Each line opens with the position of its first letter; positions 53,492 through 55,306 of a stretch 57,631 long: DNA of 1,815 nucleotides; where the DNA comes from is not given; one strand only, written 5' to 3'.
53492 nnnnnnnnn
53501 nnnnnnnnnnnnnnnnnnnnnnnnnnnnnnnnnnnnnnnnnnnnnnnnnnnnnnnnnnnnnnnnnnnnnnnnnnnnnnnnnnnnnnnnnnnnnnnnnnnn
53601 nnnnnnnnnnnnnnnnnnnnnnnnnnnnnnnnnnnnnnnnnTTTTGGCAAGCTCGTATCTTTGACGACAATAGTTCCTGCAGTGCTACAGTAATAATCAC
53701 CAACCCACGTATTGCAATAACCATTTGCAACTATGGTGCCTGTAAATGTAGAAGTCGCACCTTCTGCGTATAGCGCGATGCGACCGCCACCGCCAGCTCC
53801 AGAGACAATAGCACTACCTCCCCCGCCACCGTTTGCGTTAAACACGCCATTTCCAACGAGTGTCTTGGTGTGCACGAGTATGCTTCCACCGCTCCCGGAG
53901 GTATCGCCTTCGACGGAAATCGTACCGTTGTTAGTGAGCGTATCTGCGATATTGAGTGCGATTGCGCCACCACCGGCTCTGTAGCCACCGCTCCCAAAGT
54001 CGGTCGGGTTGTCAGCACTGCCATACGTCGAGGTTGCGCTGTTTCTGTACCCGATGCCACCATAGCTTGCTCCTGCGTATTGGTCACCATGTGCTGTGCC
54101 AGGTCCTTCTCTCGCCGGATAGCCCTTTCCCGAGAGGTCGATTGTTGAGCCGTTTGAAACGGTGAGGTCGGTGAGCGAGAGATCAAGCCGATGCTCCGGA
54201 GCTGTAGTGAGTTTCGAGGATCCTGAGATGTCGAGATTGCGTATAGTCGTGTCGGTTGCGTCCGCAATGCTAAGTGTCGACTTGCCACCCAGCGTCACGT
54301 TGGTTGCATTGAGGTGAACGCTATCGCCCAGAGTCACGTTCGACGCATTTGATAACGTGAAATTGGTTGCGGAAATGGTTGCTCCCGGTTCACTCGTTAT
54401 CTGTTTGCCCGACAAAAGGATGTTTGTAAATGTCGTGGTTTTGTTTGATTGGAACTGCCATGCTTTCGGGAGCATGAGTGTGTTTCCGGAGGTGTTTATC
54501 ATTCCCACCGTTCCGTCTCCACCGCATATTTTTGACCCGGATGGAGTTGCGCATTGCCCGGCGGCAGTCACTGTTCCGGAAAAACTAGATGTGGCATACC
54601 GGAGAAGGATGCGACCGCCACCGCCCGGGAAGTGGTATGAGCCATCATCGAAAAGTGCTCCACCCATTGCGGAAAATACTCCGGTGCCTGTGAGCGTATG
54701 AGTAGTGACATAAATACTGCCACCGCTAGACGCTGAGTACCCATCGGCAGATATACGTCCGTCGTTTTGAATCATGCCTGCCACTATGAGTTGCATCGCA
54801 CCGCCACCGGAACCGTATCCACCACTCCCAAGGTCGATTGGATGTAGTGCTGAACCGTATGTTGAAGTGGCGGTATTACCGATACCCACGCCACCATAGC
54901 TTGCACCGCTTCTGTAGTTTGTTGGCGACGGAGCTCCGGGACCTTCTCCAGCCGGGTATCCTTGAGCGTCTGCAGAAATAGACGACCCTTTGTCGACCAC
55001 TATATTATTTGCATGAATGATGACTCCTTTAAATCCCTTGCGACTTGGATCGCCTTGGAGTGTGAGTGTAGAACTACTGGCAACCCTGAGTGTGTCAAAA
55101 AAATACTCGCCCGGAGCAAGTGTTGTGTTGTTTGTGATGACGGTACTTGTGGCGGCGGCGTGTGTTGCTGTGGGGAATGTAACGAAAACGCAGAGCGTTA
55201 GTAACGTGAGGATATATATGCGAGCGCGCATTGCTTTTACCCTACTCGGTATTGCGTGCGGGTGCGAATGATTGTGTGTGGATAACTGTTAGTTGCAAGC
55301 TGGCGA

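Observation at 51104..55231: Giant secreted beta-helix protein with an LCAT-like lipase/acyltransferase core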

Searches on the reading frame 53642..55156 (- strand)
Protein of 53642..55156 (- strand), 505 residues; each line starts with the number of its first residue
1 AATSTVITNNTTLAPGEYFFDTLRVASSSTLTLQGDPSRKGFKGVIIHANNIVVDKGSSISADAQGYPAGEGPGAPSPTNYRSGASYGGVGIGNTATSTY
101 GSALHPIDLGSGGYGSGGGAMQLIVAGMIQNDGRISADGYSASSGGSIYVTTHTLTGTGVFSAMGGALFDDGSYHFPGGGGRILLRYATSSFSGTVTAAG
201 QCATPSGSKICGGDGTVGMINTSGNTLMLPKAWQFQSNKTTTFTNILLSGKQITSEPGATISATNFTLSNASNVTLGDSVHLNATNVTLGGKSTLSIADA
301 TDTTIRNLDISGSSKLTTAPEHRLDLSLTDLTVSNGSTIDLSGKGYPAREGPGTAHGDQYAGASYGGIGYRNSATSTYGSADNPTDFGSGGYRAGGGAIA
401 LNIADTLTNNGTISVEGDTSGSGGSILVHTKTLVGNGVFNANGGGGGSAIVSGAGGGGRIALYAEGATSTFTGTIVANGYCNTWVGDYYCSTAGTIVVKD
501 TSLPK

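Call 62: predict_structure(alignment_id=A6)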
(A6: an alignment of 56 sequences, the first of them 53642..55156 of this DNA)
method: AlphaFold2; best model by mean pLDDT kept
length: 505 residues; sequences in the alignment: 56
mean_pLDDT: 94.9   pTM: 0.91
mean pLDDT of the five models: 94.9, 94.8, 94.8, 94.4, 94.1
residues with pLDDT >= 90: 443; 70-90: 52; 50-70: 9; < 50: 1
segments of 3 or more residues with pLDDT < 50: none
pLDDT, mean of each block of 10 residues (from residue 1): 84 98 98 98 98 99 98 93 95 82 96 97 99 99 98 99 96 91 98 98 91 97 98 93 96 93 98 95 98 95 95 98 97 99 97 92 96 87 98 97 98 97 98 97 80 94 87 97 86 97 82
secondary structure, 60 per line:
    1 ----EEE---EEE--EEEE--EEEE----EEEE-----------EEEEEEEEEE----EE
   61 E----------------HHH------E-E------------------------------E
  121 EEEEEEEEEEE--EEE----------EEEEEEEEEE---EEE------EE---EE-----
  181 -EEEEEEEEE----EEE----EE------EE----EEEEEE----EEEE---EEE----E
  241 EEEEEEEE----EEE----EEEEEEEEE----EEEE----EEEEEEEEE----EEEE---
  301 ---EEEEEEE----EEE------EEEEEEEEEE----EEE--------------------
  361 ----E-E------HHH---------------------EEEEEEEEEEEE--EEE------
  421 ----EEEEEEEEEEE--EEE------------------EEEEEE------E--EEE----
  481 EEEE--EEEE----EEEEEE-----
elements in order: E5-7 E11-13 E16-19 E22-25 E30-33 E45-54 E59-61 E120-131 E134-136 E147-156 E160-162 E182-190 E195-197 E216-221 E226-229 E233-235 E240-248 E253-255 E260-268 E273-276 E281-289 E294-297 E304-310 E315-317 E324-333 E338-340 E398-409 E412-414 E425-435 E438-440 E459-464 E474-476 E481-484 E487-490 E495-500
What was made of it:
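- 54485..55153 (-): Gly-rich beta-solenoid module 1 (aa 27-249). AF2 pLDDT 94.9, all-beta (call 62).
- On Right-handed beta-helix surface proteins: The confident model (pLDDT 94.9) consists of short repeating strands (call 62).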

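Call 67: fold_search(model_id=the predicted structure, library=pdb)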
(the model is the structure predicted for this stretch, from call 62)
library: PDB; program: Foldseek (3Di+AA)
matches with E <= 10: 56; with E <= 0.001: 0
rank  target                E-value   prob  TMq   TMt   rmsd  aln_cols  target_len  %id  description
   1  6n2c_A                1.4e-02  0.95  0.18  0.22  12.2       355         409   13  The Crystal Structure of Caldicellulosiruptor hydrothermalis Tapirin C-terminal domain (released 2018-12-19)
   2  4wa0                  2.3e-02  0.33  0.16  0.20  28.9       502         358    8  The structure of a possible adhesin C-terminal domain from Caldicellulosiruptor kronotskyensis (released 2015-03-04)
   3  6n2c_B                5.8e-02  0.23  0.17  0.20  32.3       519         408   10  The Crystal Structure of Caldicellulosiruptor hydrothermalis Tapirin C-terminal domain (released 2018-12-19)
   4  8cpk_B                1.0e-01  0.35  0.20  0.25  15.8       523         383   14  Crystal structure of EtpA secretion domain from Enterotoxigenic Escherichia coli (released 2024-01-10)
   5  2odl                  2.3e-01  0.21  0.20  0.25  15.6       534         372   13  Crystal structure of the HMW1 secretion domain from Haemophilus influenzae (released 2007-08-21)
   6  6n2b_B                2.6e-01  0.12  0.16  0.21  29.2       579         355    9  The Crystal Structure of Caldicellulosiruptor kristjanssonii Tapirin C-terminal domain (released 2018-12-19)
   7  3ak5_D                3.1e-01  0.07  0.17  0.12  19.0       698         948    9  Hemoglobin protease (Hbp) passenger missing domain-2 (released 2010-10-06)
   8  3h09_A                3.3e-01  0.07  0.18  0.12  20.4       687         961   11  The structure of Haemophilus influenzae IgA1 protease (released 2009-04-21)
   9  6n2b_A                3.8e-01  0.12  0.14  0.19  29.1       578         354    9  The Crystal Structure of Caldicellulosiruptor kristjanssonii Tapirin C-terminal domain (released 2018-12-19)
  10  7koh_C                4.9e-01  0.06  0.18  0.17  17.0       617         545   10  Crystal structure of antigen 43 from Escherichia coli EDL933 (released 2022-03-09)
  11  7dmk_C                5.9e-01  0.02  0.13  0.10  24.8       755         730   10  PL6 alginate lyase BcAlyPL6 (released 2021-10-06)
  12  8cpk_A                6.9e-01  0.20  0.21  0.27  14.0       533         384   13  Crystal structure of EtpA secretion domain from Enterotoxigenic Escherichia coli (released 2024-01-10)
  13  2qv3                  6.9e-01  0.15  0.24  0.26  12.0       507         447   10  Crystal Structure of the Helicobacter pylori Vacuolating Toxin p55 Domain (released 2007-10-23)
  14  7dmk_B                1.0e+00  0.01  0.13  0.10  24.6       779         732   10  PL6 alginate lyase BcAlyPL6 (released 2021-10-06)
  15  2iou_G                1.1e+00  0.18  0.31  0.31  13.2       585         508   11  Major Tropism Determinant P1 (Mtd-P1) Variant Complexed with Bordetella brochiseptica Virulence Factor Pertactin extra (released 2007-10-23)
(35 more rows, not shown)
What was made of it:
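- On Right-handed beta-helix surface proteins: PDB neighbours are all beta-helix adhesins, but with E >= 0.014 and TM 0.2-0.3 (call 67).
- A ~500-aa beta-solenoid stalk resembling adhesins (call 67), Ig-like domains and exchangeable C-terminal modules suggest reach towards or binding to something external.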
